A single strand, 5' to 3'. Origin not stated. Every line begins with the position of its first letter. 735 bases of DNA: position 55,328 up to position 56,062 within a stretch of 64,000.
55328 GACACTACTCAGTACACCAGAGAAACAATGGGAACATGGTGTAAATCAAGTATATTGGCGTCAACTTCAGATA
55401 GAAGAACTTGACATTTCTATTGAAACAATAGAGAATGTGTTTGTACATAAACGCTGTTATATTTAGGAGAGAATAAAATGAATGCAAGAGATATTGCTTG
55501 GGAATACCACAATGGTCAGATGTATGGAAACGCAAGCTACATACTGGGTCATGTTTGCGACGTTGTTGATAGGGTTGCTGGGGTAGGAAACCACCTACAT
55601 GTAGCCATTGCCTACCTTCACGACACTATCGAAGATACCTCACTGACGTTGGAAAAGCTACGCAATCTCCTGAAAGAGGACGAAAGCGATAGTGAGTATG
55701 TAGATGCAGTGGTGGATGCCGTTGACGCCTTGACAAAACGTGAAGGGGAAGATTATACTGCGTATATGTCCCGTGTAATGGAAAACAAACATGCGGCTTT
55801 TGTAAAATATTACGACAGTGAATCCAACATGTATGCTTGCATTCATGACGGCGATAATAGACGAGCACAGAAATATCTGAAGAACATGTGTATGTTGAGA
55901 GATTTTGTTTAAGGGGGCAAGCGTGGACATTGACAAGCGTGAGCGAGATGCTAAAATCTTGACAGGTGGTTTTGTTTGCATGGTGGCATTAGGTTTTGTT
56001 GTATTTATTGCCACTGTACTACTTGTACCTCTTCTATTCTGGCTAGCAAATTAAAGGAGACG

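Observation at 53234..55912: Accessory cluster: T5orf172-wHTH protein, minimal nucleotidyltransferase and RelA/SpoT-type alarmone hydrolase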

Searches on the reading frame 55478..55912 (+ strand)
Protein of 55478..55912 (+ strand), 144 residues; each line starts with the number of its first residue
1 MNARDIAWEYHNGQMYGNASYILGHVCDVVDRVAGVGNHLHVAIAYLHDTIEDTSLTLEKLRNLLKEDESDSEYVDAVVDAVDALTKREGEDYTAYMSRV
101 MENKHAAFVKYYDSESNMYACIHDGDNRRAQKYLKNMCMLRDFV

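Call 3: search_protein_families(library=pfam, proteins=[window:55478-55912:+], max_evalue=0.1)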
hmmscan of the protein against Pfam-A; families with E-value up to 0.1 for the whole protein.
window:55478-55912:+ (144 aa): 1 family
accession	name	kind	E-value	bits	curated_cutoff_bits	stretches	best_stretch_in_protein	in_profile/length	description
PF13328.12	HD_4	-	0.015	15.5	27.2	1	3-65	1-63/156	HD domain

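Call 4: search_protein_families(library=phrogs, proteins=[window:55478-55912:+], max_evalue=0.01)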
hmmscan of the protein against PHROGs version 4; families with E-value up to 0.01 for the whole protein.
window:55478-55912:+ (144 aa): 2 families
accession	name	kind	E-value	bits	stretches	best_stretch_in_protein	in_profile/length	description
phrog_990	-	other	4.7e-29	102.8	1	3-142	158-293/374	metal-dependent phosphohydrolase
phrog_15275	-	unknown function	0.00041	21.1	1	45-119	79-149/223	-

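Call 6: search_protein_families(library=ncbifam, proteins=[window:55478-55912:+], max_evalue=0.1)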
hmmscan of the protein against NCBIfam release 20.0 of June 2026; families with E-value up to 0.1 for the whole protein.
window:55478-55912:+ (144 aa): 4 families
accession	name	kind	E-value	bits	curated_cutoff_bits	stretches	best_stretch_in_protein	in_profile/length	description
TIGR00691.1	spoT_relA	subfamily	0.0002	19.8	499.2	1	6-87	4-80/687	RelA/SpoT family protein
NF008303.0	PRK11092.1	equivalog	0.00043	18.6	947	1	4-101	27-127/702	bifunctional GTP diphosphokinase/guanosine-3',5'-bis pyrophosphate 3'-pyrophosphohydrolase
NF041236.1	CAS_III-E_sigma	exception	0.049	13.6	100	1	62-128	44-113/206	type III-E CRISPR-associated RpoE-like sigma factor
NF053649.1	HemeDegHumQ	equivalog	0.085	13.1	130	0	84-128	40-84/102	heme-degrading protein HmuQ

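Call 7: search_protein_families(library=padloc, proteins=[window:55478-55912:+], max_evalue=0.1)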
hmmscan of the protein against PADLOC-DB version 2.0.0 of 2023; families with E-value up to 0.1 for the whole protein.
window:55478-55912:+ (144 aa): 0 families

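Call 9: search_dna_similar(query=window:55478-55912:+, collection=phages, mode=protein, max_rows=30)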
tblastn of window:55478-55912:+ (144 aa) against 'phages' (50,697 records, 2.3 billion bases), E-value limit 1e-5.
Records with a match: 49; places in all: 49; records where one place covers at least 80% of the query: 48.
Best place of each record, by identity: <60% 49.
By first word of the organism name: Pseudomonas 23; Vibrio 13; Acinetobacter 3; Pasteurella 2; Aggregatibacter 2; Mannheimia 2; Serratia 1; Aeromonas 1; Pectobacterium 1; Xanthomonas 1.
By host as written in the record: Pseudomonas syringae pv. actinidiae 12; - 7; Vibrio lentus 2; Aggregatibacter actinomycetemcomitans D11S-1 2; Pseudomonas syringae pv. actinidiae ICMP 18800 2; Vibrio crassostreae 2; Mannheimia haemolytica 1152A serotype A6 2; Pseudomonas syringae pv. avii 1; and 19 more.
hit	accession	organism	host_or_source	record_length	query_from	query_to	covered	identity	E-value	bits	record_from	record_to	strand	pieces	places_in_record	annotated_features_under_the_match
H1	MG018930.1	Pseudomonas phage ventosus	Pseudomonas syringae pv. avii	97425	3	141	97%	36.6%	2e-6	51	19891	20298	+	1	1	GTP pyrophosphokinase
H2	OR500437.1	Pseudomonas phage vB_PF_Y1-MI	Pseudomonas fluorescens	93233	2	141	97%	35.6%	4e-11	65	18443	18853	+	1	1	GTP pyrophosphokinase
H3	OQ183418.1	Pseudomonas phage vB_PpS_SYP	Pseudomonas plecoglossicida XSDHY-P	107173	3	143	98%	33.5%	3e-9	60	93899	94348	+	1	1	putative metal dependent phosphohydrolase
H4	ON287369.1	Serratia phage vB_SmaM-ChuuTotoro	Serratia marcescens LVF3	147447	3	133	91%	36.0%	3e-7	54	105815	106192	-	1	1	GTP pyrophosphokinase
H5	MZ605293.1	Pseudomonas phage UAVern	Pseudomonas sp.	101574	3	142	97%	33.5%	2e-9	60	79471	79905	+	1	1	putative phosphohydrolase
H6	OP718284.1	Aeromonas phage vB_AceP_PAc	Aeromonas caviae AC-CY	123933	1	140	97%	33.3%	1e-7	55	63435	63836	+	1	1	hypothetical protein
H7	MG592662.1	Vibrio phage 2.058.O._10N.286.46.B8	Vibrio lentus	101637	3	137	94%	34.3%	2e-7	54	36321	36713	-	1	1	HD domain protein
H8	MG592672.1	Vibrio phage 3.058.O._10N.286.46.B8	Vibrio lentus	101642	3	137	94%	34.3%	2e-7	54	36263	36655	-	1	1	HD domain protein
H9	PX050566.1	Acinetobacter phage vB_AciJM_313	Acinetobacter johnsonii CEMTC 8123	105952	2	144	99%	32.2%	4e-9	59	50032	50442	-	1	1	guanosine polyphosphate pyrophosphohydrolase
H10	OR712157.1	Vibrio phage IBT_VpB-34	Vibrio parahaemolyticus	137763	9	143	94%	34.0%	3e-7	54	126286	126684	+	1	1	metal-dependent phosphohydrolase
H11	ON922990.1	Vibrio phage VPMCC14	Vibrio sp.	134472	11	140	90%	35.3%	1e-6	52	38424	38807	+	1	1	hypothetical protein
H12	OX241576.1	Vibrio phage 193E37-1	Seawater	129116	11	140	90%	34.6%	4e-7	53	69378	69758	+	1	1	putative metal dependent phosphohydrolase HD region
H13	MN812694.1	Pectobacterium phage Bobbio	Dickeya dianthicola F101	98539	2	142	98%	31.7%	4e-8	56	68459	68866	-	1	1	record has no annotation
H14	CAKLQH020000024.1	Acinetobacter phage MD-2021a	not known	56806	3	140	96%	32.4%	3e-10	62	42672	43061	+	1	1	spoT_2: guanosine-3',5'-bis(diphosphate) 3'-pyrophosphohydrolase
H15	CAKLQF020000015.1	Acinetobacter phage MD-2021a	not known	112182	3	140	96%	32.4%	3e-10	62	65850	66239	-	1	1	spoT_2: guanosine-3',5'-bis(diphosphate) 3'-pyrophosphohydrolase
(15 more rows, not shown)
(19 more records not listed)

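Call 10: search_solved_structures(query=window:55478-55912:+, max_evalue=1, show_alignments=3)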
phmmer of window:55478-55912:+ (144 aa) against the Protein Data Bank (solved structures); distinct sequences matched with E-value up to 1: 22.
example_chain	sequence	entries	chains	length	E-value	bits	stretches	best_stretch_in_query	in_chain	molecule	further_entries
7smg_A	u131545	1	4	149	2.9e-07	34.2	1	3-137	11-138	(p)ppApp hydrolase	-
5xnx_A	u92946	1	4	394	0.0019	21.8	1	3-121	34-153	Bifunctional (p)ppGpp synthase/hydrolase RelA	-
7oiw_A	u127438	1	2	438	0.0024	21.5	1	5-80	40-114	GTP pyrophosphokinase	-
1vj7_A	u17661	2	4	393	0.049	17.2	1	28-105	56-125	Bifunctional RELA/SPOT | Bifunctional (p)ppGpp synthase/hydrolase RelA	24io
8acu_A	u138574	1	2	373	0.052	17.2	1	42-99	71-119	GTP pyrophosphokinase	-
6yxa_A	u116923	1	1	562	0.12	16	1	42-87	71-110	GTP pyrophosphokinase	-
6yvc_A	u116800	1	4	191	0.14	15.7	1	37-94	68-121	Bifunctional (P)ppGpp synthetase/guanosine-3',5'-bis(Diphosphate) 3'-pyrophosphohydrolase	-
6z3n_AAA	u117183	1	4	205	0.16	15.6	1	37-94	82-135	Hydrolase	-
7ohg_A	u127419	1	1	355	0.24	15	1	6-65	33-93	Guanosine-3',5'-bis(Diphosphate) 3'-pyrophosphohydrolase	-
6s2v_A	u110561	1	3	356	0.24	15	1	6-65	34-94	(P)ppGpp synthetase I, SpoT/RelA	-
6s2t_A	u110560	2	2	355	0.24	15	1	6-65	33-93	(P)ppGpp synthetase I, SpoT/RelA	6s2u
8fr8_I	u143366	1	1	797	0.29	14.7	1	3-113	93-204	GTP pyrophosphokinase RelA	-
1stz_A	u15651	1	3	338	0.35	14.5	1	45-116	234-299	Heat-inducible transcription repressor hrcA homolog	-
3nr1_A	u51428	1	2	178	0.36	14.4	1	26-61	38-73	HD domain-containing protein 3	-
6z3o_AAA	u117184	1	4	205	0.42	14.2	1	37-94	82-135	Small Alarmone Hydrolase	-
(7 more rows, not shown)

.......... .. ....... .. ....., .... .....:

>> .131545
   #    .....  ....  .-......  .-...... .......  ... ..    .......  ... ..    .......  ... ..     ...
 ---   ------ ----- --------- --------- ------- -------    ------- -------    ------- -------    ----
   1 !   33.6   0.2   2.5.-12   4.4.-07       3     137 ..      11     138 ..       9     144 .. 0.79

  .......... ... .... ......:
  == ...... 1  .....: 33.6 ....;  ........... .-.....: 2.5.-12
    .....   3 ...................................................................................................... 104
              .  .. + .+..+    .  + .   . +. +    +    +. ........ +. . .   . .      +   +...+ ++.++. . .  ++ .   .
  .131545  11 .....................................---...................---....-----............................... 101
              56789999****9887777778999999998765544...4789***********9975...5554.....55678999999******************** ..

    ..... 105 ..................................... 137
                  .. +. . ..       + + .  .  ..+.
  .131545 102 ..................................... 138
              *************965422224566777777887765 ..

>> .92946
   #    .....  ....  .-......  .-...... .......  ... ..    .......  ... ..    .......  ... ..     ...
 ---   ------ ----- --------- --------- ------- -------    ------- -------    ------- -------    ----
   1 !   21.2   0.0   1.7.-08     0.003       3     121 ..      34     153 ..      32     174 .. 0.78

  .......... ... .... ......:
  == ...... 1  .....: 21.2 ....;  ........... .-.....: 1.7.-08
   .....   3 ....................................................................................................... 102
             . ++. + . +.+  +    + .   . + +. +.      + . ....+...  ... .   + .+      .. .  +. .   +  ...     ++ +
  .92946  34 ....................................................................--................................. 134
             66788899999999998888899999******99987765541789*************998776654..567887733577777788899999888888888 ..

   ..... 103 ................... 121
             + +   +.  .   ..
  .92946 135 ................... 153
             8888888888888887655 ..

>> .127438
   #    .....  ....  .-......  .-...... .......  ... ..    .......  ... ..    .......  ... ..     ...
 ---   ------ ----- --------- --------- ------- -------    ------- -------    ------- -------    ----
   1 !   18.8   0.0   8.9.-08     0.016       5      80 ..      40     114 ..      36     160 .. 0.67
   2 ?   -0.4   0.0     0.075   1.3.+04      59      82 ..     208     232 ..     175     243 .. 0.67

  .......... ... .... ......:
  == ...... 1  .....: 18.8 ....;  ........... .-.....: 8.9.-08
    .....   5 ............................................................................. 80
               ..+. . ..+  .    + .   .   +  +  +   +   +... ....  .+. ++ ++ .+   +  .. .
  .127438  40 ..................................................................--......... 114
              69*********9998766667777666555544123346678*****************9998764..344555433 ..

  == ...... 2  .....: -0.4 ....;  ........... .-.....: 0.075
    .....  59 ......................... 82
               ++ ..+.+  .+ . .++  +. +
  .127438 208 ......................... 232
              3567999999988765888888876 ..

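Call 15: find_homologous_proteins(query=window:55478-55912:+)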
Query window:55478-55912:+ (144 aa): 5 proteins with E <= 0.001 among 20 candidates.
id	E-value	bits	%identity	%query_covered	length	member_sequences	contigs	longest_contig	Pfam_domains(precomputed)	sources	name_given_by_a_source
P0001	9.1e-84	297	93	100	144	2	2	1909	-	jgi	jgi:(p)ppGpp synthase/HD superfamily hydrolase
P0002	2.8e-57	211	66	100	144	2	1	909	-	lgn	-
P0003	5.2e-47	178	63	100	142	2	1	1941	-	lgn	-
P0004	4.5e-15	74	46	80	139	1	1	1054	-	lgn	-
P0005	7.2e-7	48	36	81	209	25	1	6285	PF13328.13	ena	-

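Call 46: find_encoding_contigs(protein=P0001, flank=5000, max_places=3)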
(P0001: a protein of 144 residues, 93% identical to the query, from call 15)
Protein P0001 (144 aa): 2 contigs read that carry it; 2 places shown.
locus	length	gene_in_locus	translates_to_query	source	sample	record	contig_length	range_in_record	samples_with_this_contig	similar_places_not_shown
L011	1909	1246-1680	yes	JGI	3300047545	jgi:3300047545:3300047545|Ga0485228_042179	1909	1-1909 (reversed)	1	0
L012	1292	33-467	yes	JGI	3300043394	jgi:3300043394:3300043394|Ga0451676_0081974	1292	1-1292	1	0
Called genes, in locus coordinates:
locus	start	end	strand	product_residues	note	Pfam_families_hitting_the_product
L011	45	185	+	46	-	-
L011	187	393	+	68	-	-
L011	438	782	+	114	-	-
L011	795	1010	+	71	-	-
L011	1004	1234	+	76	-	-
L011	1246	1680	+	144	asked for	-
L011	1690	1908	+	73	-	?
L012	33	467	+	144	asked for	-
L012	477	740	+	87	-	-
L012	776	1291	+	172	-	?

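Call 47: find_encoding_contigs(protein=P0003, flank=5000, max_places=3)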
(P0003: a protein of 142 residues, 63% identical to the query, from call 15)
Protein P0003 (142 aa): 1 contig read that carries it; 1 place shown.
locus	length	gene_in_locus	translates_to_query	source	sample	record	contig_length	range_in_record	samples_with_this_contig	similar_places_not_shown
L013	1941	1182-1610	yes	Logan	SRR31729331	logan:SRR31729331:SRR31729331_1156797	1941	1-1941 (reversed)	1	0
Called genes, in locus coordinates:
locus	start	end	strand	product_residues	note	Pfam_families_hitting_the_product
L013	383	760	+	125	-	-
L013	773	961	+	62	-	-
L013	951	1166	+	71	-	-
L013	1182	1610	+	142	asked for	-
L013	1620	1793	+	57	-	-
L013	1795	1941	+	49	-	?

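Call 48: find_encoding_contigs(protein=P0005, flank=5000, max_places=2)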
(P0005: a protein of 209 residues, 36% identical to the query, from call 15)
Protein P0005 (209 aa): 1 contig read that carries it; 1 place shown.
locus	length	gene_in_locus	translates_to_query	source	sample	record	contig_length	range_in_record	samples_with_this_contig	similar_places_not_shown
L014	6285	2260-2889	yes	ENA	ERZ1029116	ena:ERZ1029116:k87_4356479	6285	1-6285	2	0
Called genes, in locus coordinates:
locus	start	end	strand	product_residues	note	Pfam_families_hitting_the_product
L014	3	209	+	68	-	?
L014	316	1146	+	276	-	-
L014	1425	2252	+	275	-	PF03006:HlyIII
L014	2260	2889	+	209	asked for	PF13328:HD_4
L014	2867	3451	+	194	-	PF01693:Cauli_VI, PF00075:RNase_H (weak)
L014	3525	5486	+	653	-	PF00270:DEAD (faint), PF04851:ResIII, PF17757:UvrB_inter, PF27431:UvrB_3rd, PF00271:Helicase_C, PF12344:UvrB, PF02151:UVR (weak)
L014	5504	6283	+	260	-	?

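Call 52: find_homologous_proteins(query=A2, max_evalue=0.00001)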
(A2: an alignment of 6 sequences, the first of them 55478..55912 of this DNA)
Query A2 (6 sequences) (144 aa, profile of the alignment): 1376 proteins with E <= 0.00001 among 5846 candidates; the best 120 are listed.
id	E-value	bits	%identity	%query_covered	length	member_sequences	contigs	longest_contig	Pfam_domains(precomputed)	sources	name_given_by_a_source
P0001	7.4e-73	261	93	100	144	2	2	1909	-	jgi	jgi:(p)ppGpp synthase/HD superfamily hydrolase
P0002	6.6e-71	255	66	100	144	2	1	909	-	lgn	-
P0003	4.2e-65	236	63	100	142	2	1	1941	-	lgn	-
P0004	9.8e-48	180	46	80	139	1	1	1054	-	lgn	-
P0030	8.7e-46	174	51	98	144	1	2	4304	PF13328.13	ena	-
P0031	3.5e-44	168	42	90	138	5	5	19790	PF13328.13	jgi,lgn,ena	-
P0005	2.1e-39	153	36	81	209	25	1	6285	PF13328.13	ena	-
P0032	6.1e-39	151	49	78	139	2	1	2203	-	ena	-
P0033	2.5e-38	149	46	100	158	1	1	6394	-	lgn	-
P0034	4.3e-38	149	47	97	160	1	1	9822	-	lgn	-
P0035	1.2e-37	147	44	100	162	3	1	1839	-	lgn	-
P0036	3.0e-36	143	44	81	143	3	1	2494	PF13328.13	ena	-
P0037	5.4e-36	142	45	97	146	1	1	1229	-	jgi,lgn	jgi:(p)ppGpp synthase/HD superfamily hydrolase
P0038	1.1e-35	141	41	90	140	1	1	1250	-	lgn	-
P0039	3.2e-35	139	42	74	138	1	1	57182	-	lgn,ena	-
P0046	1.6e-32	131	41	91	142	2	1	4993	PF13328.13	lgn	-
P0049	2.5e-31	127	32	82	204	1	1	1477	PF13328.13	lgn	-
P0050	4.7e-31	126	39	66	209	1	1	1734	PF13328.13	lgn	-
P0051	5.2e-31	126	32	87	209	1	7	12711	PF13328.13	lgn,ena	-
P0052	7.7e-31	125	40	58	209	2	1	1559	PF13328.13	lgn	-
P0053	1.0e-29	121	40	97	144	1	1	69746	PF13328.13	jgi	jgi:(p)ppGpp synthase/HD superfamily hydrolase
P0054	1.6e-29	121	36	97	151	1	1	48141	PF13328.13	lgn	-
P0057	1.8e-28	117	49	51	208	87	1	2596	PF13328.13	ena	-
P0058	6.2e-28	116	39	99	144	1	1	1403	PF13328.13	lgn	-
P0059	1.1e-27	115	39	99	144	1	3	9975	PF13328.13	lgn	-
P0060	1.7e-27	114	39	83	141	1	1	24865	PF13328.13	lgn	-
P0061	1.9e-27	114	33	75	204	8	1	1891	PF13328.13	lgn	-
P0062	1.9e-27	114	36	99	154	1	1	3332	PF13328.13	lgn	-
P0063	3.5e-27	113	35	96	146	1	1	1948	PF13328.13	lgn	-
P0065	6.7e-27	112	39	63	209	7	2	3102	PF13328.13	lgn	-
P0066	1.1e-26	112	47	63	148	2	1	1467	PF13328.13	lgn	-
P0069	1.7e-26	111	35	99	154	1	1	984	PF13328.13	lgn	-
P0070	3.2e-26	110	38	97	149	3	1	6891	PF13328.13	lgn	-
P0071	3.5e-26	110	34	89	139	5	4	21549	PF13328.13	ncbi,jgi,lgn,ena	jgi:(p)ppGpp synthase/HD superfamily hydrolase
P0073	5.0e-26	110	34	99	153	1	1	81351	PF13328.13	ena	-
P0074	5.7e-26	109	32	99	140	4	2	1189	PF13328.13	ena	-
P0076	1.1e-25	108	35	97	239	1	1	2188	PF13328.13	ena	-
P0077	1.1e-25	108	38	97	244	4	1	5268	PF13328.13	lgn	-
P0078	1.2e-25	108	34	97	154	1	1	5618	PF13328.13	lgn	-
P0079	1.6e-25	108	40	78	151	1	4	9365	PF13328.13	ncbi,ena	-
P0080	1.9e-25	108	37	96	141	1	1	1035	PF13328.13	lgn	-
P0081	2.0e-25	108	38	97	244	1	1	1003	PF13328.13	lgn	-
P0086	9.6e-25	105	34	94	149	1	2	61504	PF13328.13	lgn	-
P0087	9.8e-25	105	35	93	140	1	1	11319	PF13328.13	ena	-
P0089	1.3e-24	105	35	94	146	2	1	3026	PF13328.13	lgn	-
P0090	1.8e-24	104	39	96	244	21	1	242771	PF13328.13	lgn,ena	-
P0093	2.2e-24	104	39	93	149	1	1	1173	PF13328.13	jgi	-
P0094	2.8e-24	104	34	81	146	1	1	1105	PF13328.13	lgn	-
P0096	4.3e-24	103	34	96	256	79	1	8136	PF13328.13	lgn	-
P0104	9.4e-24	102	37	78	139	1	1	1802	PF13328.13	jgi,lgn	-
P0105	9.6e-24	102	34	94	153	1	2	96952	PF13328.13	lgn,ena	-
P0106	1.0e-23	102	34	94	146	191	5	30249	PF13328.13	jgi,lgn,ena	-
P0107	1.1e-23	102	37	93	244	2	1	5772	PF13328.13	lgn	-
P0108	1.1e-23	102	38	94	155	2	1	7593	PF13328.13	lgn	-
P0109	1.2e-23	102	36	80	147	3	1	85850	PF13328.13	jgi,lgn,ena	-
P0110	1.2e-23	102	37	96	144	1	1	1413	PF13328.13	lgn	-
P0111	1.2e-23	102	36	97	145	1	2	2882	PF13328.13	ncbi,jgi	jgi:(p)ppGpp synthase/HD superfamily hydrolase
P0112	1.3e-23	102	41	78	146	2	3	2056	PF13328.13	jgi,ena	-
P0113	1.3e-23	102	39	94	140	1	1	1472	PF13328.13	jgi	jgi:(p)ppGpp synthase/HD superfamily hydrolase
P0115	1.4e-23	102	36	81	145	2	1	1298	PF13328.13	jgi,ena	-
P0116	1.4e-23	102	35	94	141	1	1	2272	PF13328.13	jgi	jgi:(p)ppGpp synthase/HD superfamily hydrolase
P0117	1.5e-23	102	34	94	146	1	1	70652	PF13328.13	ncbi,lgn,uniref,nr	ncbi:HD domain-containing protein [Acinetobacter calcoaceticus]|uniref:HD domain-containing protein 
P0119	1.9e-23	101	36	97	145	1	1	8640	PF13328.13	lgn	-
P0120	1.9e-23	101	35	94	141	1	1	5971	PF13328.13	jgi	-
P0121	1.9e-23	101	35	97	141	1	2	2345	PF13328.13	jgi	jgi:(p)ppGpp synthase/HD superfamily hydrolase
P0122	2.0e-23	101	35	96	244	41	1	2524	PF13328.13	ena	-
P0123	2.0e-23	101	34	97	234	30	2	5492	PF13328.13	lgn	-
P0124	2.2e-23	101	36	96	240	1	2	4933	PF13328.13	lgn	-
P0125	2.3e-23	101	36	81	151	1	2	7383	PF13328.13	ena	-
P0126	2.4e-23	101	34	96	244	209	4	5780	PF13328.13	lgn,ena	-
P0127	2.4e-23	101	36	82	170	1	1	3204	PF13328.13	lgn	-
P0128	2.4e-23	101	34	97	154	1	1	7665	PF13328.13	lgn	-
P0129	2.5e-23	101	40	90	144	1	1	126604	PF13328.13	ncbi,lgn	ncbi:MAG TPA: HD domain-containing protein [Longimicrobium sp.]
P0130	3.0e-23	101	36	81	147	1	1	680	PF13328.13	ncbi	-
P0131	3.1e-23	100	36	82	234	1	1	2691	PF13328.13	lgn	-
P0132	3.3e-23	100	37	81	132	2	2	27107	PF13328.13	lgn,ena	-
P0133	3.4e-23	100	36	96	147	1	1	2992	PF13328.13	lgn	-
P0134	3.5e-23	100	36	82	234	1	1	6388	PF13328.13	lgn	-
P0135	3.7e-23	100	38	89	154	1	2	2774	PF13328.13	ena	-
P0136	3.7e-23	100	40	97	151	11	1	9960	PF13328.13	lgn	-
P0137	3.8e-23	100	40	78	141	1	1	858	PF13328.13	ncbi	-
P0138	3.9e-23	100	34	94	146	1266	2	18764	PF13328.13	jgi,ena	-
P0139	3.9e-23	100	35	94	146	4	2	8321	PF13328.13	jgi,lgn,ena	jgi:(p)ppGpp synthase/HD superfamily hydrolase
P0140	4.1e-23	100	36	82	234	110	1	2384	PF13328.13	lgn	-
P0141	4.2e-23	100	36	89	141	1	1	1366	PF13328.13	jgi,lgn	jgi:(p)ppGpp synthase/HD superfamily hydrolase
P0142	4.3e-23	100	37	97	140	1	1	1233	PF13328.13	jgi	jgi:(p)ppGpp synthase/HD superfamily hydrolase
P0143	4.3e-23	100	35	94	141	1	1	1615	PF13328.13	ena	-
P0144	4.7e-23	100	35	94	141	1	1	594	PF13328.13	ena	-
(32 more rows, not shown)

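Call 59: predict_structure(alignment_id=A3)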
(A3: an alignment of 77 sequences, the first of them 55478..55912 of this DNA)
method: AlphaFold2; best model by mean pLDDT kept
length: 144 residues; sequences in the alignment: 77
mean_pLDDT: 96.9   pTM: 0.91
mean pLDDT of the five models: 96.9, 96.8, 96.5, 96.4, 95.3
residues with pLDDT >= 90: 141; 70-90: 3; 50-70: 0; < 50: 0
segments of 3 or more residues with pLDDT < 50: none
pLDDT, mean of each block of 10 residues (from residue 1): 95 93 97 98 98 97 95 98 97 97 99 98 97 98 97
secondary structure, 60 per line:
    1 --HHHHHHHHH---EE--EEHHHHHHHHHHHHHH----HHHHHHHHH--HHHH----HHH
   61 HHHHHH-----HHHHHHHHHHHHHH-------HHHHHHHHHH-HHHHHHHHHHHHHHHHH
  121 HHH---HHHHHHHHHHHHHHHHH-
elements in order: H3-11 H21-34 H39-47 H50-53 H58-66 H72-85 H93-102 H104-123 H127-143

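Call 62: search_protein_representatives(protein=window:55478-55912:+)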
Query: 144 residues. Proteins with E-value up to 0.001 (for the whole library): 3401; up to 1e-10: 180; up to 1e-30: 1. The best 150 are listed.
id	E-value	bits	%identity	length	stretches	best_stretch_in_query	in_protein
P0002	8.9e-58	210.8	66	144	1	1-144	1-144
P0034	1.2e-28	116.5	55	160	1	38-144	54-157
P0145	1.2e-28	116.4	43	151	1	3-143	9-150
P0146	5.5e-22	94.8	44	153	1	24-143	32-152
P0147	8.9e-21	90.9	48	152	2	23-122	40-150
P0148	1.3e-19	87.2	44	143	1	3-137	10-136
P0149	5.7e-19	85.1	44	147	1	3-142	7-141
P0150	1.2e-18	84.1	44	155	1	6-141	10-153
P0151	2.7e-18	82.9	40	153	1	3-138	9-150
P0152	4.6e-18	82.1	44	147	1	5-143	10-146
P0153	1.1e-17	80.9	49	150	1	8-124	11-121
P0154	1.9e-17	80.2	48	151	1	4-121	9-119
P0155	2.8e-17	79.6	47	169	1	10-121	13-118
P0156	5.4e-17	78.7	40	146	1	2-144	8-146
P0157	6.2e-17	78.5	40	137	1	6-140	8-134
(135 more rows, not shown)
